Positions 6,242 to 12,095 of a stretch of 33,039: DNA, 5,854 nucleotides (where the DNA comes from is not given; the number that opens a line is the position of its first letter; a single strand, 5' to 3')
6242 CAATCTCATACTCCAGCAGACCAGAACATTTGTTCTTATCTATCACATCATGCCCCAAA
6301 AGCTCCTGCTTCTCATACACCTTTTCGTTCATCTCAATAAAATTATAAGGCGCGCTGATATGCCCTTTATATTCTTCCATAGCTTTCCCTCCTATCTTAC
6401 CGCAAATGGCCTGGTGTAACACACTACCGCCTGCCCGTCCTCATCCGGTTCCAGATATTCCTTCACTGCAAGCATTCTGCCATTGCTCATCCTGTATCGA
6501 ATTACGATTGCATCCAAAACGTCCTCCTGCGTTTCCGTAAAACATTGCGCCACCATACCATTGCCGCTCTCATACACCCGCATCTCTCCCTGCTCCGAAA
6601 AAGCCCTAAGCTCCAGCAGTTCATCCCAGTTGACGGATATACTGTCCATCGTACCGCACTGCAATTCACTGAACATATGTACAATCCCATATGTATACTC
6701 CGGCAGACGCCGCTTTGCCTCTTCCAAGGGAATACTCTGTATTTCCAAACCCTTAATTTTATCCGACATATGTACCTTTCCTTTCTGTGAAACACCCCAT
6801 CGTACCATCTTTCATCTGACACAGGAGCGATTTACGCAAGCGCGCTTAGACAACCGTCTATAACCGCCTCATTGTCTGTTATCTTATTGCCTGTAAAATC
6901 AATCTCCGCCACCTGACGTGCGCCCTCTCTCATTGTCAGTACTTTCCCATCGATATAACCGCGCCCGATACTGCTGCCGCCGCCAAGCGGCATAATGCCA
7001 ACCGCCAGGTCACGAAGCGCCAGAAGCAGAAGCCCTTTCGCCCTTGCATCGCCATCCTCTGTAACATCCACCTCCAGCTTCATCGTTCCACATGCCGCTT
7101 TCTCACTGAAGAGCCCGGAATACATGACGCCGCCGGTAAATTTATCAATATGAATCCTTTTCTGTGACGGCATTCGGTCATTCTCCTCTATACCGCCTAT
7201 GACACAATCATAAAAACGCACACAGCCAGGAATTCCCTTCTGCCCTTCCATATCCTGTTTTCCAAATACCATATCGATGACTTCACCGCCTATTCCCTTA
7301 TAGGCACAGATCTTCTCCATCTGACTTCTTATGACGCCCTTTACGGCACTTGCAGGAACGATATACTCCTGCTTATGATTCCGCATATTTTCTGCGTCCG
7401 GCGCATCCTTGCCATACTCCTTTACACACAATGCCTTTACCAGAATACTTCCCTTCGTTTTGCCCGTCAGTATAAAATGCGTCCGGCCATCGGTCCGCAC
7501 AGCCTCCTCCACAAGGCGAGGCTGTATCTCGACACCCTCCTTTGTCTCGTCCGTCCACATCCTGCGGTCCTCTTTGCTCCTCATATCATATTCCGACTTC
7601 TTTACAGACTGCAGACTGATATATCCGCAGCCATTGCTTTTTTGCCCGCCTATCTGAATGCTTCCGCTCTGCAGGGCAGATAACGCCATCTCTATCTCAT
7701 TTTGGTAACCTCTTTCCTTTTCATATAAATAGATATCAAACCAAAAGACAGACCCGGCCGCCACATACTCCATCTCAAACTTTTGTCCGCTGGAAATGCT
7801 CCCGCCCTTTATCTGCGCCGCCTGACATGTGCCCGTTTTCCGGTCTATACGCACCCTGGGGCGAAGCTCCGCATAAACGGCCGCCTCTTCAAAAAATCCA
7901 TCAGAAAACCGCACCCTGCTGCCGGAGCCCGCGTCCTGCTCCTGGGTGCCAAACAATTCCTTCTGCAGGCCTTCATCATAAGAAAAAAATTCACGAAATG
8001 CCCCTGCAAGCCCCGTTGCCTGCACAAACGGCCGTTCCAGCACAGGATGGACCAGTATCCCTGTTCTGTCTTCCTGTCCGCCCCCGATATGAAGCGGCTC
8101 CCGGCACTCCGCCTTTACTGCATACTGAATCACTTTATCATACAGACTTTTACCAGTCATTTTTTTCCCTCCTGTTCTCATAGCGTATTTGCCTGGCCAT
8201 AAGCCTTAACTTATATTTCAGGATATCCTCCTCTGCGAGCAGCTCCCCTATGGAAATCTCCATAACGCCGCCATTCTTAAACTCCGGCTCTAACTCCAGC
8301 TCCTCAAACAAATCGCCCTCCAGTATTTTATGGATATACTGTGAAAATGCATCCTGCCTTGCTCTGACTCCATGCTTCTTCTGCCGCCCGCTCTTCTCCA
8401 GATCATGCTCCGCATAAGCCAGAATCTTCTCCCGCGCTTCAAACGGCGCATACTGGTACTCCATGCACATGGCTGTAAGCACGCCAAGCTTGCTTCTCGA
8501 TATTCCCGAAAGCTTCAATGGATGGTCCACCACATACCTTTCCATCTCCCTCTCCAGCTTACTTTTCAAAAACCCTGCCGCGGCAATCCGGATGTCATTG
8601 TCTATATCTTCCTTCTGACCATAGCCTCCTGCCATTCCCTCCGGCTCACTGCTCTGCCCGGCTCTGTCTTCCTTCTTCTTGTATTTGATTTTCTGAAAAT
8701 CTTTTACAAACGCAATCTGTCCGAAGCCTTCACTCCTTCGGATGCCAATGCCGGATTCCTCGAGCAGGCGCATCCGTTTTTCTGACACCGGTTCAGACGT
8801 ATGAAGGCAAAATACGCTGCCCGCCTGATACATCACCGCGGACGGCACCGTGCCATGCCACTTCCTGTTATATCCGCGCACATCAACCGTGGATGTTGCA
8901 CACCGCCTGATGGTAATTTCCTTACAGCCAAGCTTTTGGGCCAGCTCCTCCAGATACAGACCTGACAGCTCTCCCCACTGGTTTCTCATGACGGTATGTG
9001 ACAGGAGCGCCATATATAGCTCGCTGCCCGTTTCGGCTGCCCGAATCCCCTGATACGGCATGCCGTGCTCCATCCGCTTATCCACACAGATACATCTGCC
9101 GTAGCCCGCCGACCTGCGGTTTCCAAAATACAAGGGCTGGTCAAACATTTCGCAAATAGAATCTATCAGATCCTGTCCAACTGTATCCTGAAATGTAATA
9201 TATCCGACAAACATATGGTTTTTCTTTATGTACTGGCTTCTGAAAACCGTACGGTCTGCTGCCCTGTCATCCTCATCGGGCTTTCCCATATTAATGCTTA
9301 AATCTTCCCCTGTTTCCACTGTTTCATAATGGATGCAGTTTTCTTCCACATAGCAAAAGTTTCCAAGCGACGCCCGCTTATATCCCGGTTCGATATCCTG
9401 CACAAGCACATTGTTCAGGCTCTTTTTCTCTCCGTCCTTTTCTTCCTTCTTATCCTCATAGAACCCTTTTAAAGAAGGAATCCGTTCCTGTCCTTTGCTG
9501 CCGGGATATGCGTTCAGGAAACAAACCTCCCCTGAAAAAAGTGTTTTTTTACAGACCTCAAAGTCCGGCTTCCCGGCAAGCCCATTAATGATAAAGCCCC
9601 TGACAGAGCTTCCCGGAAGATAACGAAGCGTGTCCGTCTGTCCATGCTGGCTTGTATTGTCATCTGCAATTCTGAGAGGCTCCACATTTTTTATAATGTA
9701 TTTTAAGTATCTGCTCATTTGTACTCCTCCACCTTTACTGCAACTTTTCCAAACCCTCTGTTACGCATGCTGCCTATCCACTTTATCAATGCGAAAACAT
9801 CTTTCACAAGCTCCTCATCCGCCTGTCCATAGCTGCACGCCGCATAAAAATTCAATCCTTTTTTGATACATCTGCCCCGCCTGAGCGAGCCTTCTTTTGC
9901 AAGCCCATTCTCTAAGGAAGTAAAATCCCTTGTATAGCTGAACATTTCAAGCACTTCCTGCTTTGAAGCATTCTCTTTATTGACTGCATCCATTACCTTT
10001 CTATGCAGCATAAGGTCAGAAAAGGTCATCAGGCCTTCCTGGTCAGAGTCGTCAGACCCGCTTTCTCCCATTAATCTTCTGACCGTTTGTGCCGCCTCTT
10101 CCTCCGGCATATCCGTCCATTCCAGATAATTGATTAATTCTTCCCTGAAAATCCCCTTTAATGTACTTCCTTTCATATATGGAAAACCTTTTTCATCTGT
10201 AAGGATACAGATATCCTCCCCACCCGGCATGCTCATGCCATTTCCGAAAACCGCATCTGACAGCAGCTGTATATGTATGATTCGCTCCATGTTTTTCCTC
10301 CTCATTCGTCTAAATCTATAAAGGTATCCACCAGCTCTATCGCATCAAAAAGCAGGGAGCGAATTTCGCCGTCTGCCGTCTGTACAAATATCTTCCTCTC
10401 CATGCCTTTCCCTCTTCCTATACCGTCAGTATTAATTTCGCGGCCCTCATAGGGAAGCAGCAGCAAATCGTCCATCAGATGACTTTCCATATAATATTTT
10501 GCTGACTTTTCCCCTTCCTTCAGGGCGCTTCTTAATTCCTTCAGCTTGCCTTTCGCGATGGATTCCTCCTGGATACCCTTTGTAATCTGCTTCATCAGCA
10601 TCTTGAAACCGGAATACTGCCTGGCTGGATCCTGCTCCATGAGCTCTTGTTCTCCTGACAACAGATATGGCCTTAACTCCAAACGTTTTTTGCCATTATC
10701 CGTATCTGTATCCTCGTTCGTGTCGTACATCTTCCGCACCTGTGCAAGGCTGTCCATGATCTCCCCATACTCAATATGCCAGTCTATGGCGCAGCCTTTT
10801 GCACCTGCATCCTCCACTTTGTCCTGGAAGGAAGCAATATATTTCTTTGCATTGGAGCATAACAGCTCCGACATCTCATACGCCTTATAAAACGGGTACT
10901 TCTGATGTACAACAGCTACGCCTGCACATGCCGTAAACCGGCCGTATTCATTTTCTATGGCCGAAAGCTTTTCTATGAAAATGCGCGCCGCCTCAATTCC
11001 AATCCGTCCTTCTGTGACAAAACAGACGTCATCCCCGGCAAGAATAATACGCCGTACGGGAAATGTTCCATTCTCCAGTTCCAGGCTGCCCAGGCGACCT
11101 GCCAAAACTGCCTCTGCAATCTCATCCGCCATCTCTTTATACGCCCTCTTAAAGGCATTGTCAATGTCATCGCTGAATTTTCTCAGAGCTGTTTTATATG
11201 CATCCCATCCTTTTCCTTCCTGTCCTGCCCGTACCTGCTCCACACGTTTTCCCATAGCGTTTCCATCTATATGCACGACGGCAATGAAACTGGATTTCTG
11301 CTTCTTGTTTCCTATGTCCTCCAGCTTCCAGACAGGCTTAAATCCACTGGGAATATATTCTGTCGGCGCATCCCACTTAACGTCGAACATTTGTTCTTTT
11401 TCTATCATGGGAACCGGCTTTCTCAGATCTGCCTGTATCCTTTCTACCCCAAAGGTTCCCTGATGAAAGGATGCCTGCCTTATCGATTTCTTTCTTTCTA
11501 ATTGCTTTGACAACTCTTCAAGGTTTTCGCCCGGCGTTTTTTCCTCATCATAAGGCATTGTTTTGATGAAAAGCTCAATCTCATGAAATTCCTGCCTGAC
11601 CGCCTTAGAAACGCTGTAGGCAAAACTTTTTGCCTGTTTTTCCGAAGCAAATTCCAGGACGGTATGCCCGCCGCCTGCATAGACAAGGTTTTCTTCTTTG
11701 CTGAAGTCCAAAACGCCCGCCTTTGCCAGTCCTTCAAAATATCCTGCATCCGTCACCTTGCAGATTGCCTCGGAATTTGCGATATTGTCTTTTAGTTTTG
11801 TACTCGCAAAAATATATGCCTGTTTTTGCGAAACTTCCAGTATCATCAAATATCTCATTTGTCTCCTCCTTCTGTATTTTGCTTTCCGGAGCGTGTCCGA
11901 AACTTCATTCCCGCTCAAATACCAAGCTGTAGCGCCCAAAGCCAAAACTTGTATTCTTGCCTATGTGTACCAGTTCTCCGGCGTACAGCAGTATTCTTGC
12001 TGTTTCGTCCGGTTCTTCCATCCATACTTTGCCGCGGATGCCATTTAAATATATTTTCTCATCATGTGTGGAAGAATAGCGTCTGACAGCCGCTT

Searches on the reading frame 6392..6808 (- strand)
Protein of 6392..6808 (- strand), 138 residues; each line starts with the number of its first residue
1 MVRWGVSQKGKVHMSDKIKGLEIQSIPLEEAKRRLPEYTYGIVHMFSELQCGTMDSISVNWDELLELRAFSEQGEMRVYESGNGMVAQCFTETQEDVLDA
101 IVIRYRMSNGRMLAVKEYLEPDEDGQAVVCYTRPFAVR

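Call 5: search_protein_families(library=pfam, proteins=[window:6392-6808:-], max_evalue=0.01)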
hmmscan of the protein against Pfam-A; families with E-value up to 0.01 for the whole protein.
window:6392-6808:- (138 aa): 0 families

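Call 8: search_protein_families(library=ncbifam, proteins=[window:6392-6808:-], max_evalue=10)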
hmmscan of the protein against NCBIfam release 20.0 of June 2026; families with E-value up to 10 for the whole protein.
window:6392-6808:- (138 aa): 3 families
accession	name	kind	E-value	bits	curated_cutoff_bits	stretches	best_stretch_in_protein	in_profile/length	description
TIGR03984.2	TIGR03984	equivalog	1.9e-06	27.6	35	1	57-85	42-70/170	type III-D CRISPR-associated protein Csx19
NF045764.1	PhenlGlyoxDHPadG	equivalog_domain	0.1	11.1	700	1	72-111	119-155/398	NADH-dependent phenylglyoxylate dehydrogenase subunit alpha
NF007990.1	PRK10718.1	equivalog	0.15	11.8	207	1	51-111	16-72/189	RpoE-regulated lipoprotein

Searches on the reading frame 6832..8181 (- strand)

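Call 5: search_protein_families(library=pfam, proteins=[window:6832-8181:-], max_evalue=0.01)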
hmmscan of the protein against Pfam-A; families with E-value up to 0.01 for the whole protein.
window:6832-8181:- (449 aa): 1 family
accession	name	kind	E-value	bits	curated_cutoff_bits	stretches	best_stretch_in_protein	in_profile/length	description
PF03787.20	RAMPs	-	9.4e-34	118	22.1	2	24-188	2-188/189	RAMP superfamily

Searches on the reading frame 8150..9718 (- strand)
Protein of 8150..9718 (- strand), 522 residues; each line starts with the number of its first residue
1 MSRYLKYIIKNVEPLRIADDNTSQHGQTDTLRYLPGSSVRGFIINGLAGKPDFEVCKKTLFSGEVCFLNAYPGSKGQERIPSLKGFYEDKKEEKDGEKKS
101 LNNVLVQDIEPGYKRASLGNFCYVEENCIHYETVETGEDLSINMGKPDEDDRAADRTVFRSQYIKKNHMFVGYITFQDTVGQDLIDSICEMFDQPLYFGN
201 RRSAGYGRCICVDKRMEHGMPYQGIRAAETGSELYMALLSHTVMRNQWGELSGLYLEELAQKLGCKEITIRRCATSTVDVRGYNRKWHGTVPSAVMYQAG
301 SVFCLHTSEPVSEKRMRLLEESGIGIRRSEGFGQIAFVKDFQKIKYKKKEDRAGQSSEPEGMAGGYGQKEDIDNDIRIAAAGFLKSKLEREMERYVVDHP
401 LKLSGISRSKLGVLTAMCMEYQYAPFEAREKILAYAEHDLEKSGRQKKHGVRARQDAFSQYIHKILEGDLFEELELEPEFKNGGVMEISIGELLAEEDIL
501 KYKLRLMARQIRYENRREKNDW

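Call 5: search_protein_families(library=pfam, proteins=[window:8150-9718:-], max_evalue=0.01)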
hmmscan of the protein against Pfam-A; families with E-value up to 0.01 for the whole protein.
window:8150-9718:- (522 aa): 1 family
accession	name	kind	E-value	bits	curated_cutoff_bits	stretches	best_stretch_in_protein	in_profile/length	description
PF03787.20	RAMPs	-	0.00026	22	22.1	1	10-209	3-188/189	RAMP superfamily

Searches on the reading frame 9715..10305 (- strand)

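Call 5: search_protein_families(library=pfam, proteins=[window:9715-10305:-], max_evalue=0.01)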
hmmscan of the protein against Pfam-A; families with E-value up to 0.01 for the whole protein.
window:9715-10305:- (196 aa): 1 family
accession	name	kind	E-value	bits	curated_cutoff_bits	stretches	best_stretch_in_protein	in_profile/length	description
PF03787.20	RAMPs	-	4e-10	40.9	22.1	1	12-188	2-188/189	RAMP superfamily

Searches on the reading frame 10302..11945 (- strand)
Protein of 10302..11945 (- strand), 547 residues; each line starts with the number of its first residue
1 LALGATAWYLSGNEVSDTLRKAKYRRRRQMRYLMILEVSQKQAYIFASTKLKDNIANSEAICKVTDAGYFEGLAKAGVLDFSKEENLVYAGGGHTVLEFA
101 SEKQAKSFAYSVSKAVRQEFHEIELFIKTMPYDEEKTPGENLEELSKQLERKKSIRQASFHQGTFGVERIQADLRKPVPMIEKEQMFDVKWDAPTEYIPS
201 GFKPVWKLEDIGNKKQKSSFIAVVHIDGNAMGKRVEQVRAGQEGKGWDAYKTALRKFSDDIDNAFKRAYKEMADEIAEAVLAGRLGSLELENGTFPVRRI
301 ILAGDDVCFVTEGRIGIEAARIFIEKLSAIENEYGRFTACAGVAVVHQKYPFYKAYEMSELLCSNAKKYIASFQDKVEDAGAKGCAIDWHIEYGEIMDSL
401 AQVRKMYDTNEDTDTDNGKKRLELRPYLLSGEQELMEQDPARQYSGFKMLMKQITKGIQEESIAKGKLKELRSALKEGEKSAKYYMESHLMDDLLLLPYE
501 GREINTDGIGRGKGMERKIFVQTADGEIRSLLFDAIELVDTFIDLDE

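Call 5: search_protein_families(library=pfam, proteins=[window:10302-11945:-], max_evalue=0.01)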
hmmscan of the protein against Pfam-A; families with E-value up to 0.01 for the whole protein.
window:10302-11945:- (547 aa): 1 family
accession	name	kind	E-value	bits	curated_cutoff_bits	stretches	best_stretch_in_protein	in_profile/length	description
PF22335.1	Cas10-Cmr2_palm2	-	2e-10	41.4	27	1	221-368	2-125/133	Cas10/Cmr2, second palm domain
